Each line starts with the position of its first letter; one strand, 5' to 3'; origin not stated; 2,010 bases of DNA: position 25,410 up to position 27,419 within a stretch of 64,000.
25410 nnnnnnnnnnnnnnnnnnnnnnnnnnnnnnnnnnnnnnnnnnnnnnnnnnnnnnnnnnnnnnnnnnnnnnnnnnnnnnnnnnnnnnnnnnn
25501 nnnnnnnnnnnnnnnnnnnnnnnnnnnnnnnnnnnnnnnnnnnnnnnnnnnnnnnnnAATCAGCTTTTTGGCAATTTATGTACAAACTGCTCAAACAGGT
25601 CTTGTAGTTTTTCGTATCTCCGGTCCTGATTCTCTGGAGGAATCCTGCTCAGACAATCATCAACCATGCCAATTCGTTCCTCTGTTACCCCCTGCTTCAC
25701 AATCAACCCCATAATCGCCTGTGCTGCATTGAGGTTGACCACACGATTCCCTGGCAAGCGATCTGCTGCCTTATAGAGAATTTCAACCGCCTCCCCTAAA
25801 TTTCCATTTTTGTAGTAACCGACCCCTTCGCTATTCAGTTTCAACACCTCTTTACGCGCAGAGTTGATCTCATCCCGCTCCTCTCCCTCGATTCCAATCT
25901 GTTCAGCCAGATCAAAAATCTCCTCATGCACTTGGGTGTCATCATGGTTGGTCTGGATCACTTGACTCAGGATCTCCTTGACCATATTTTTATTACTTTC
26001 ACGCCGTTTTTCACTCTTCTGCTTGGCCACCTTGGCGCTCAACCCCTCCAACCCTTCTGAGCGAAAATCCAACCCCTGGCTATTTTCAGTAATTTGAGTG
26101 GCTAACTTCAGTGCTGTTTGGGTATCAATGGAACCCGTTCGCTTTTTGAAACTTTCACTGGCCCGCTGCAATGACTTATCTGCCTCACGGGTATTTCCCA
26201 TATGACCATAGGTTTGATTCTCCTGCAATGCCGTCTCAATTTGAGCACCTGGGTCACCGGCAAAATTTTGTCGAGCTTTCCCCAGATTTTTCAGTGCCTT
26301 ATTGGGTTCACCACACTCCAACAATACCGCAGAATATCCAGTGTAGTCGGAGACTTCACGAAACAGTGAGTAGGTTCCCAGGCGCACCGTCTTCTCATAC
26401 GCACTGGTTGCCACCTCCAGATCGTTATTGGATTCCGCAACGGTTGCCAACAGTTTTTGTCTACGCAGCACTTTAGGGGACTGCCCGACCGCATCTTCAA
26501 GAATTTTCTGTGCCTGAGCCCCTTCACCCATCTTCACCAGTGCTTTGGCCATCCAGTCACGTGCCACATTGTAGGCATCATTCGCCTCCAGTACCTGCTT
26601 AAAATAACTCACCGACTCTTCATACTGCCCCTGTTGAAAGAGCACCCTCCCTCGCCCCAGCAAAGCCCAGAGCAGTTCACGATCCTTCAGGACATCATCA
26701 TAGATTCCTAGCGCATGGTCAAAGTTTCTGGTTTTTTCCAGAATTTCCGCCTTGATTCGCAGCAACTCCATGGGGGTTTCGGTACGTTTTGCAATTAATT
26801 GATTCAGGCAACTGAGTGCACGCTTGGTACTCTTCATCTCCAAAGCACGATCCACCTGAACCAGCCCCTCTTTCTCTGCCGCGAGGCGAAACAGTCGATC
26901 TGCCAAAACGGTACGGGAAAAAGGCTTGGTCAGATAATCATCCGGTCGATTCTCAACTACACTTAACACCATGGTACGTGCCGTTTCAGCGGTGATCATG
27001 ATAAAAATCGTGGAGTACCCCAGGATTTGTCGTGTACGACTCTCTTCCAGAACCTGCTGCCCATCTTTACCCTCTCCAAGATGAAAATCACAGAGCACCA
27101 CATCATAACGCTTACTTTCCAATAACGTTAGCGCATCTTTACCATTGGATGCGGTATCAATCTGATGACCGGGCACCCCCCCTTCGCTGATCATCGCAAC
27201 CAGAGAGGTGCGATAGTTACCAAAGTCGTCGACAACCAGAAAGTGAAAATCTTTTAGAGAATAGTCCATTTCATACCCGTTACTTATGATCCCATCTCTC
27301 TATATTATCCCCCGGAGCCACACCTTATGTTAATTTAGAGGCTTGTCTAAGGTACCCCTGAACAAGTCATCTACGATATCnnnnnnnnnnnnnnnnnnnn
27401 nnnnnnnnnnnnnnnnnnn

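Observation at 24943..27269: A soluble histidine kinase plus a REC-TPR response regulator sit exactly where ftsZ should be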

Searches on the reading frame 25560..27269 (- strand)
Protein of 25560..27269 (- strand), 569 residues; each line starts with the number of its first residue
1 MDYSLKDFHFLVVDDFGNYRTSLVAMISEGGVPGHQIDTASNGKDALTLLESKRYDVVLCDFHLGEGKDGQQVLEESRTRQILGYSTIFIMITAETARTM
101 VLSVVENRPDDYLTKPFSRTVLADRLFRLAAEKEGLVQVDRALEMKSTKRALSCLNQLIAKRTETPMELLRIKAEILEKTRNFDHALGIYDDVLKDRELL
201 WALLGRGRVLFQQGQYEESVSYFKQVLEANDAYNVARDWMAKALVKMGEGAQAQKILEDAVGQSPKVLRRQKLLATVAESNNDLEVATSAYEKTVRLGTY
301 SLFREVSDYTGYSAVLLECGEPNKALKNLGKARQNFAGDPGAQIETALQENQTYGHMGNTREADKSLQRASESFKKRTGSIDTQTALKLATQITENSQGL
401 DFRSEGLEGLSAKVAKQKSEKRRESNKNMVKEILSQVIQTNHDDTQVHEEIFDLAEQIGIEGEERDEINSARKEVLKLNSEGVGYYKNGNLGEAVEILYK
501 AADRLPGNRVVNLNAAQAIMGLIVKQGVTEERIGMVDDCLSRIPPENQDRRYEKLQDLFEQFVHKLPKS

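Call 3: search_protein_families(library=pfam, proteins=[window:25560-27269:-], max_evalue=0.01)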
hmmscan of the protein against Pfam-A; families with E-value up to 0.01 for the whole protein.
window:25560-27269:- (569 aa): 21 families
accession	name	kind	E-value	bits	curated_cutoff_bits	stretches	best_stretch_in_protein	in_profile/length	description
PF00072.30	Response_reg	-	1.3e-15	58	30.2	1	11-126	2-110/111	Response regulator receiver domain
PF13428.12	TPR_14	-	1.8e-15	56.3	23.5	0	236-275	3-42/44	Tetratricopeptide repeat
PF13424.12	TPR_12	-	2.7e-14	53.6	30.1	1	182-229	25-74/77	Tetratricopeptide repeat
PF14559.12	TPR_19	-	6.7e-14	52.4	25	1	210-275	1-66/68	Tetratricopeptide repeat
PF13432.12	TPR_16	-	1.5e-13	51.3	32.7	0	240-298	3-61/65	Tetratricopeptide repeat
PF07719.23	TPR_2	-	2.6e-10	40.1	27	1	202-230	3-31/34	Tetratricopeptide repeat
PF13181.12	TPR_8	-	1.3e-09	37.9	25.7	1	204-231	5-32/34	Tetratricopeptide repeat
PF00515.34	TPR_1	-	1e-08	35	27.8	1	202-230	3-31/34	Tetratricopeptide repeat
PF13374.12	TPR_10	-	2.4e-08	34.2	27.5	1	200-228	2-30/42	Tetratricopeptide repeat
PF13174.12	TPR_6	-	3.7e-07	30.8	26.3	0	202-228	2-28/33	Tetratricopeptide repeat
PF13176.12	TPR_7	-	1.8e-06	28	27.9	0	207-229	6-28/36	Tetratricopeptide repeat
PF24575.1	TPR_Slam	-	2.6e-06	28.2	35.2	1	182-255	30-102/104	Surface lipoprotein assembly modifier, N-terminal TPR repeats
PF23914.1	TPR_CcmH_CycH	-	1.6e-05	25.3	42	1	201-295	53-148/158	Cytochrome c-type biogenesis protein H TPR domain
PF12895.13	ANAPC3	-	7.7e-05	23.3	27.2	0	181-259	3-81/82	Anaphase-promoting complex, cyclosome, subunit 3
PF13414.12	TPR_11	-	0.00092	19.3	26.8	0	207-248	1-42/42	TPR repeat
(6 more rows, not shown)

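Call 4: search_protein_families(library=ncbifam, proteins=[window:25560-27269:-], max_evalue=0.01)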
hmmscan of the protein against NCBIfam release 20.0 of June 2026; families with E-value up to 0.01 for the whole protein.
window:25560-27269:- (569 aa): 72 families (the best 25 are shown)
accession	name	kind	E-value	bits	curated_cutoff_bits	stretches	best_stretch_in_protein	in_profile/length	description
TIGR02917.1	PEP_TPR_lipo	equivalog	8.9e-13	47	312.2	1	134-266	229-361/899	XrtA/PEP-CTERM system TPR-repeat protein PrsT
TIGR01387.1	cztR_silR_copR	subfamily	1.2e-12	47.9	279.2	1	23-130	14-114/218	heavy metal response regulator transcription factor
NF007901.0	PRK10610.1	equivalog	6e-12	45.8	189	1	6-129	4-123/129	chemotaxis response regulator CheY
NF041733.1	resp_reg_CseB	equivalog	3.4e-10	39.7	350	1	10-129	3-114/228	two-component system response regulator CseB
TIGR02154.1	PhoB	equivalog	7.5e-10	38.5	296.2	1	10-126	5-116/226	phosphate regulon transcriptional regulator PhoB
NF011874.0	PRK15347.1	equivalog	7.6e-10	37.5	852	1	9-155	692-830/921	two component system sensor kinase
NF040534.1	resp_reg_YycF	equivalog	1.4e-09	37.6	340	1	34-126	24-111/231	response regulator YycF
NF008469.0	PRK11361.1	equivalog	1.6e-09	37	714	1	10-159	7-136/461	acetoacetate metabolism transcriptional regulator AtoC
NF040689.1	MtrAB_MtrA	equivalog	1.7e-09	37.4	300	1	11-126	2-109/219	MtrAB system response regulator MtrA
NF008078.0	PRK10816.1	equivalog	4e-09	36.3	336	1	10-138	3-124/223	two-component system response regulator PhoP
NF008567.0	PRK11517.1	equivalog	4.1e-09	36.1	353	1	33-161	23-148/223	response regulator transcription factor HprR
NF007928.2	PRK10643.1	equivalog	7.5e-09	35.5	330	1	11-133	4-119/216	two-component system response regulator PmrA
NF045944.1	ResRegRpaBCyano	equivalog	1.1e-08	34.8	330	1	11-127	1-109/229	response regulator transcription factor RpaB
NF045991.1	RespRegCtrARhodob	equivalog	1.9e-08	34.3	350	1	11-127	4-113/224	response regulator transcription factor CtrA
NF007135.0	PRK09581.1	equivalog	5.9e-08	31.9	474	1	11-133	6-123/457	PleD family two-component system response regulator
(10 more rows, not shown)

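Call 9: find_homologous_proteins(query=window:25560-27269:-)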
Query window:25560-27269:- (569 aa): 584 proteins with E <= 0.001 among 8000 candidates; the best 120 are listed.
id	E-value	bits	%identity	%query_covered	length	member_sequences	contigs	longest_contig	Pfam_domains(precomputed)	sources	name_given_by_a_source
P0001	0.0e+0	1244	100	100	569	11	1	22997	PF23914.2,PF13176.13,PF13428.13,PF00072.31,PF13374.13,PF14559.13,PF24575.2,PF00515.35,PF13424.13,PF13432.13,PF13181.13,PF07719.24,PF13174.13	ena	-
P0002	1.5e-290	983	80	99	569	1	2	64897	PF14559.13,PF23914.2,PF00515.35,PF13424.13,PF13432.13,PF13428.13,PF13181.13,PF00072.31,PF07719.24,PF13174.13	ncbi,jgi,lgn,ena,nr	ncbi:MAG: response regulator [Gammaproteobacteria bacterium]|jgi:CheY-like chemotaxis protein/Tfp pi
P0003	9.2e-212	723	60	99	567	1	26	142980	PF23914.2,PF13176.13,PF13428.13,PF00072.31,PF14559.13,PF00515.35,PF12895.14,PF13424.13,PF13432.13,PF13181.13,PF07719.24,PF13174.13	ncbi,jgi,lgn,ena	-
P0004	3.1e-206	705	58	99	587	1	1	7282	PF14559.13,PF23914.2,PF00515.35,PF12895.14,PF13424.13,PF13432.13,PF13428.13,PF13181.13,PF00072.31,PF07719.24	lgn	-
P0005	3.4e-206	704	59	99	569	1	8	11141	PF14559.13,PF23914.2,PF00515.35,PF12895.14,PF13424.13,PF13432.13,PF13428.13,PF13181.13,PF00072.31,PF07719.24,PF13174.13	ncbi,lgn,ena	-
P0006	9.8e-205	700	58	99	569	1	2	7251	PF14559.13,PF00515.35,PF12895.14,PF13424.13,PF13176.13,PF13432.13,PF13428.13,PF13181.13,PF00072.31,PF07719.24,PF13174.13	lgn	-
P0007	1.1e-204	700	59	99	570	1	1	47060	PF23914.2,PF13176.13,PF13428.13,PF00072.31,PF14559.13,PF00515.35,PF12895.14,PF13424.13,PF13432.13,PF13181.13,PF07719.24,PF13174.13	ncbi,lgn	-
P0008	3.3e-203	695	57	99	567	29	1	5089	PF14559.13,PF00515.35,PF12895.14,PF13424.13,PF13432.13,PF13428.13,PF13181.13,PF00072.31,PF07719.24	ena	-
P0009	1.2e-200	686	57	99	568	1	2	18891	PF14559.13,PF12895.14,PF13424.13,PF13432.13,PF13428.13,PF00072.31,PF07719.24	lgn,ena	-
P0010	1.1e-198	680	61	93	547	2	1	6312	PF14559.13,PF00515.35,PF12895.14,PF13424.13,PF13176.13,PF13432.13,PF13428.13,PF13181.13,PF00072.31,PF07719.24,PF13174.13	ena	-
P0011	1.0e-196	673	55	100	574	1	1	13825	PF14559.13,PF00515.35,PF12895.14,PF13424.13,PF13176.13,PF13432.13,PF13428.13,PF00072.31,PF07719.24,PF13174.13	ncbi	-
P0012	3.8e-196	671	55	99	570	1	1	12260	PF14559.13,PF13432.13,PF13428.13,PF00072.31,PF07719.24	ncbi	-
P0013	8.1e-196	670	55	99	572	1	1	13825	PF14559.13,PF13424.13,PF13432.13,PF13428.13,PF13181.13,PF00072.31,PF07719.24,PF13374.13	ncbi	-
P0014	3.9e-193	661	55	99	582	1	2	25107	PF14559.13,PF00515.35,PF13424.13,PF13432.13,PF13428.13,PF13181.13,PF00072.31,PF07719.24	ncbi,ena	-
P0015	1.6e-102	362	37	99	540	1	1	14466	PF23914.2,PF25058.2,PF01535.27,PF13428.13,PF00072.31,PF13374.13,PF14559.13,PF24575.2,PF00515.35,PF12895.14,PF13424.13,PF13432.13,PF13181.13,PF07719.24,PF13174.13,PF20308.5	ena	-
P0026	1.4e-96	343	35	97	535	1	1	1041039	PF09976.16,PF23914.2,PF25058.2,PF01535.27,PF13176.13,PF13428.13,PF00072.31,PF25064.2,PF13374.13,PF07721.21,PF14559.13,PF00515.35,PF12895.14,PF13424.13,PF13432.13,PF13181.13,PF07719.24,PF13174.13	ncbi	-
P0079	1.4e-87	313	35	98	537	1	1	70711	PF14559.13,PF09976.16,PF00515.35,PF13424.13,PF13176.13,PF13428.13,PF13181.13,PF00072.31,PF07719.24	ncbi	ncbi:response regulator [Endothiovibrio diazotrophicus]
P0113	4.7e-85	305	32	99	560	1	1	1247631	PF14559.13,PF00515.35,PF13424.13,PF13176.13,PF13432.13,PF13428.13,PF13181.13,PF00072.31,PF07719.24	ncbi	ncbi:MAG: response regulator [Smithellaceae bacterium]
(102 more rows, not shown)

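Call 11: find_encoding_contigs(protein=P0002, flank=10000, max_places=3)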
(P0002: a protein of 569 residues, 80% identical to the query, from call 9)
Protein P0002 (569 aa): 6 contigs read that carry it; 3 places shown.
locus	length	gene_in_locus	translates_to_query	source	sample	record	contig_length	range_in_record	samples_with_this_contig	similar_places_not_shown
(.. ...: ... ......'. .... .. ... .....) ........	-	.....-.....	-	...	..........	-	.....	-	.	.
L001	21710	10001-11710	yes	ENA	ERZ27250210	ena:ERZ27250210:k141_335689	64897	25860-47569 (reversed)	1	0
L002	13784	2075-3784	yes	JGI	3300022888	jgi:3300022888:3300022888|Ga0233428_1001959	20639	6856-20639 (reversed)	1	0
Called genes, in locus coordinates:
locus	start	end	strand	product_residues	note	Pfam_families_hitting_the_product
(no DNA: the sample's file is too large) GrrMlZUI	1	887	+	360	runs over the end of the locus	PF00953:Glycos_transf_4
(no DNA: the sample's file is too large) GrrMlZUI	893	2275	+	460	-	PF21799:MurD-like_N, PF08245:Mur_ligase_M, PF02875:Mur_ligase_C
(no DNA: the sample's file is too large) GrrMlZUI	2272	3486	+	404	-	PF01098:FTSW_RODA_SPOVE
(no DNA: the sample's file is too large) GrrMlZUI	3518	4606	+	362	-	PF03033:Glyco_transf_28, PF13579:Glyco_trans_4_4 (weak), PF04101:Glyco_tran_28_C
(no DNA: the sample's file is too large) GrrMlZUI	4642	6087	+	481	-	PF01225:Mur_ligase, PF08245:Mur_ligase_M, PF02875:Mur_ligase_C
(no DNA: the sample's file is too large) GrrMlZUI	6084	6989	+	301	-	PF01565:FAD_binding_4, PF02873:MurB_C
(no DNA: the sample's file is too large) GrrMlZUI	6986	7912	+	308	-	PF01820:Dala_Dala_lig_N, PF02655:ATP-grasp_3, PF02222:ATP-grasp, PF07478:Dala_Dala_lig_C, PF13535:ATP-grasp_4 (weak)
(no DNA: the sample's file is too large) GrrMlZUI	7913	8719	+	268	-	PF08478:POTRA_1, PF03799:FtsQ_DivIB_C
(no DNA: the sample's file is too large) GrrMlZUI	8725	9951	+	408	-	PF14450:FtsA, PF02491:SHS2_FTSA, PF06277:EutA (weak), PF06723:MreB_Mbl, PF14450:FtsA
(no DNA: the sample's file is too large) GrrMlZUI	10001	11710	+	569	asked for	PF00072:Response_reg, PF13432:TPR_16 (faint), PF00515:TPR_1 (faint), PF07719:TPR_2 (faint), PF13174:TPR_6 (faint), PF13181:TPR_8 (faint), PF23914:TPR_CcmH_CycH (weak), PF14559:TPR_19 (weak), +2 more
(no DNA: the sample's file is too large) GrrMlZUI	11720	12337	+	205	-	PF02518:HATPase_c (weak)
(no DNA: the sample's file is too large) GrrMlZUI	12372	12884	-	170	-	PF07295:DUF1451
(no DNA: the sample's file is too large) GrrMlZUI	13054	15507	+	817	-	PF00133:tRNA-synt_1, PF01406:tRNA-synt_1e (faint), PF09334:tRNA-synt_1g, PF13603:tRNA-synt_1_2, PF00133:tRNA-synt_1, PF09334:tRNA-synt_1g (weak), PF08264:Anticodon_1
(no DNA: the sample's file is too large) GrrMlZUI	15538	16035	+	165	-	PF04390:LptE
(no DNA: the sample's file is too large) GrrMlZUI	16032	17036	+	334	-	PF06144:DNA_pol3_delta, PF14840:DNA_pol3_delt_C (weak)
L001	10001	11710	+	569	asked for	PF00072:Response_reg, PF13432:TPR_16 (faint), PF00515:TPR_1 (faint), PF07719:TPR_2 (faint), PF13174:TPR_6 (faint), PF13181:TPR_8 (faint), PF23914:TPR_CcmH_CycH (weak), PF14559:TPR_19 (weak), +2 more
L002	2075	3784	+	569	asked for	PF00072:Response_reg, PF13432:TPR_16 (faint), PF00515:TPR_1 (faint), PF07719:TPR_2 (faint), PF13174:TPR_6 (faint), PF13181:TPR_8 (faint), PF23914:TPR_CcmH_CycH (weak), PF14559:TPR_19 (weak), +2 more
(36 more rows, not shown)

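Call 12: find_encoding_contigs(protein=P0003, flank=10000, max_places=3)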
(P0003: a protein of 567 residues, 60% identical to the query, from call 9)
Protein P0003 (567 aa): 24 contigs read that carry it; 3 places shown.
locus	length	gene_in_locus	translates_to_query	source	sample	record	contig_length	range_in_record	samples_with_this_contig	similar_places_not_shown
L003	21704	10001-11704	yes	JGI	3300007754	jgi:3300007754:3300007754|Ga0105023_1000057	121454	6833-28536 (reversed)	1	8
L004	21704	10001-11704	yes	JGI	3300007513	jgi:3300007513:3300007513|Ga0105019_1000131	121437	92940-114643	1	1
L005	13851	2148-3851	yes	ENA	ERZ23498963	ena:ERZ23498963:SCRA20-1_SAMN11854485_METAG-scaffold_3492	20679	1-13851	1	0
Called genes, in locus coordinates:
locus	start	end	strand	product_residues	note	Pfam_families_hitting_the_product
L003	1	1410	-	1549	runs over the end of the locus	PF00989:PAS, PF08447:PAS_3, PF13426:PAS_9, PF00989:PAS, PF13426:PAS_9, PF08447:PAS_3, PF01590:GAF, PF00512:HisKA, +7 more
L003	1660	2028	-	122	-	-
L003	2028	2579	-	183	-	PF00156:Pribosyltran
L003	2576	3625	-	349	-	PF00933:Glyco_hydro_3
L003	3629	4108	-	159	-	PF03734:YkuD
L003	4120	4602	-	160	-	PF04461:YajQ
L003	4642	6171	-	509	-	PF00916:Sulfate_transp, PF01740:STAS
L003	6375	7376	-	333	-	PF04307:YdjM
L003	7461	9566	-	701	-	PF00497:SBP_bac_3, PF12974:Phosphonate-bd, PF00512:HisKA, PF02518:HATPase_c, PF00072:Response_reg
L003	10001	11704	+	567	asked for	PF00072:Response_reg, PF12895:ANAPC3 (faint), PF13432:TPR_16 (faint), PF00515:TPR_1 (faint), PF07719:TPR_2 (faint), PF13174:TPR_6 (faint), PF14559:TPR_19, PF23914:TPR_CcmH_CycH (weak), +4 more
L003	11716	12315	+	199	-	-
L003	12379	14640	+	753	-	PF00072:Response_reg, PF00990:GGDEF, PF00563:EAL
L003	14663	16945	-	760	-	PF00672:HAMP (weak), PF18947:HAMP_2 (weak), PF18575:HAMP_N3 (faint), PF18947:HAMP_2 (weak), PF00015:MCPsignal, PF13682:CZB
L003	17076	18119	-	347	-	PF00990:GGDEF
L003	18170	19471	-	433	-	PF00072:Response_reg, PF02518:HATPase_c, PF13581:HATPase_c_2 (weak)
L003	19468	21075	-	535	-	PF00072:Response_reg (weak), PF11849:DUF3369, PF13487:HD_5, PF01966:HD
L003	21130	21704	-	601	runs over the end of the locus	PF00072:Response_reg, PF00990:GGDEF, PF00563:EAL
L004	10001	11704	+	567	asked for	PF00072:Response_reg, PF12895:ANAPC3 (faint), PF13432:TPR_16 (faint), PF00515:TPR_1 (faint), PF07719:TPR_2 (faint), PF13174:TPR_6 (faint), PF14559:TPR_19, PF23914:TPR_CcmH_CycH (weak), +4 more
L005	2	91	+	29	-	?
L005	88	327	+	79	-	PF11753:DUF3310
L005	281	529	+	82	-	-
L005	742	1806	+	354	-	PF00589:Phage_integrase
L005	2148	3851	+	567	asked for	PF00072:Response_reg, PF12895:ANAPC3 (faint), PF13432:TPR_16 (faint), PF00515:TPR_1 (faint), PF07719:TPR_2 (faint), PF13174:TPR_6 (faint), PF14559:TPR_19, PF23914:TPR_CcmH_CycH (weak), +4 more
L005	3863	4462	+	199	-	-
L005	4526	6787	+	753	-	PF00072:Response_reg, PF00990:GGDEF, PF00563:EAL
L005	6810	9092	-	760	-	PF00672:HAMP (weak), PF18947:HAMP_2 (weak), PF18575:HAMP_N3 (faint), PF18947:HAMP_2 (weak), PF00015:MCPsignal, PF13682:CZB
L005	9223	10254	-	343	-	PF00990:GGDEF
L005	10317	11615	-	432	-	PF00072:Response_reg, PF02518:HATPase_c, PF13581:HATPase_c_2 (weak)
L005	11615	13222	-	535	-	PF00072:Response_reg (weak), PF11849:DUF3369, PF13487:HD_5, PF01966:HD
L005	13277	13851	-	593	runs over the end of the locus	PF00072:Response_reg, PF00990:GGDEF, PF00563:EAL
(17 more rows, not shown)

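Call 15: find_encoding_contigs(protein=P0026, flank=7000, max_places=1)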
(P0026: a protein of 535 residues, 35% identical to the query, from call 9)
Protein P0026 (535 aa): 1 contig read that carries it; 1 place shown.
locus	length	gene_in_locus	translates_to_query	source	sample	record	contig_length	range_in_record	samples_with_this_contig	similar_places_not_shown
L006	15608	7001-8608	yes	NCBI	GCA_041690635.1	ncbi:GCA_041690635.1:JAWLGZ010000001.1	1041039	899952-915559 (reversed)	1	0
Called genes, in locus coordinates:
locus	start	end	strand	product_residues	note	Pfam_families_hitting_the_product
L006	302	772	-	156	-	-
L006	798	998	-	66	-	PF11127:YgaP-like_TM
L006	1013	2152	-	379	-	PF03349:Toluene_X, PF10677:DUF2490 (faint)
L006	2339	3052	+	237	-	PF00072:Response_reg, PF00486:Trans_reg_C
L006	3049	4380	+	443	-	PF00672:HAMP, PF00512:HisKA, PF02518:HATPase_c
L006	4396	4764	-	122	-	-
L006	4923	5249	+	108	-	PF08238:Sel1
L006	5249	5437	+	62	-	-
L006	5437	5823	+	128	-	-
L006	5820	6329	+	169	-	PF13650:Asp_protease_2, PF13975:gag-asp_proteas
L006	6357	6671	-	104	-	PF00856:SET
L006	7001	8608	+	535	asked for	PF00072:Response_reg, PF14559:TPR_19 (faint), PF13428:TPR_14 (faint), PF09976:TPR_21 (faint), PF01535:PPR (faint), PF12895:ANAPC3 (faint), PF13432:TPR_16 (weak), PF13424:TPR_12, +10 more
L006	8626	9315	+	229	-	PF02518:HATPase_c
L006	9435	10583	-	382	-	PF01663:Phosphodiest, PF01676:Metalloenzyme (faint)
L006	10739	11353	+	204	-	PF00578:AhpC-TSA (weak), PF02630:SCO1-SenC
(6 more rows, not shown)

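Call 16: find_encoding_contigs(protein=P0079, flank=7000, max_places=1)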
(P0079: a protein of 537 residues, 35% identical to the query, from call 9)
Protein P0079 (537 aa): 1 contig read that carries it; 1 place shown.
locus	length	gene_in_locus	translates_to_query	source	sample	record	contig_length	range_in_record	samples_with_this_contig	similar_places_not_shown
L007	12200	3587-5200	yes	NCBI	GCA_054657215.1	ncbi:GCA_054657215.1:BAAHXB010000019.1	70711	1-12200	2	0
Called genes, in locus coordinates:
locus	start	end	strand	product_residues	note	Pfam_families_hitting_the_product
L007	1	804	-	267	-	PF05673:DUF815, PF13191:AAA_16 (weak), PF00004:AAA (weak)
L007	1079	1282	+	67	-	PF14070:YjfB_motility (weak)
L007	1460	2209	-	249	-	PF01209:Ubie_methyltran, PF13489:Methyltransf_23 (weak), PF08241:Methyltransf_11, PF08242:Methyltransf_12 (weak), PF13649:Methyltransf_25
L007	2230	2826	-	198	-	PF02630:SCO1-SenC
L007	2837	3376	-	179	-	-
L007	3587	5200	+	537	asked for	PF00072:Response_reg, PF14559:TPR_19 (faint), PF13428:TPR_14 (faint), PF00515:TPR_1 (faint), PF07719:TPR_2 (faint), PF13176:TPR_7 (faint), PF13181:TPR_8 (faint), PF09976:TPR_21 (weak), +1 more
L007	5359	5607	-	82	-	PF07927:HicA_toxin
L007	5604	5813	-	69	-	-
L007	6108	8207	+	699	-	PF07715:Plug, PF00593:TonB_dep_Rec_b-barrel, PF14905:OMP_b-brl_3 (faint)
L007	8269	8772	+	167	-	PF04314:LpqE-like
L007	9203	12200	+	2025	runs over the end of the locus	PF07495:Y_Y_Y, PF00512:HisKA, PF02518:HATPase_c, PF00072:Response_reg, PF00989:PAS, PF08448:PAS_4, PF13188:PAS_8, PF13426:PAS_9, +8 more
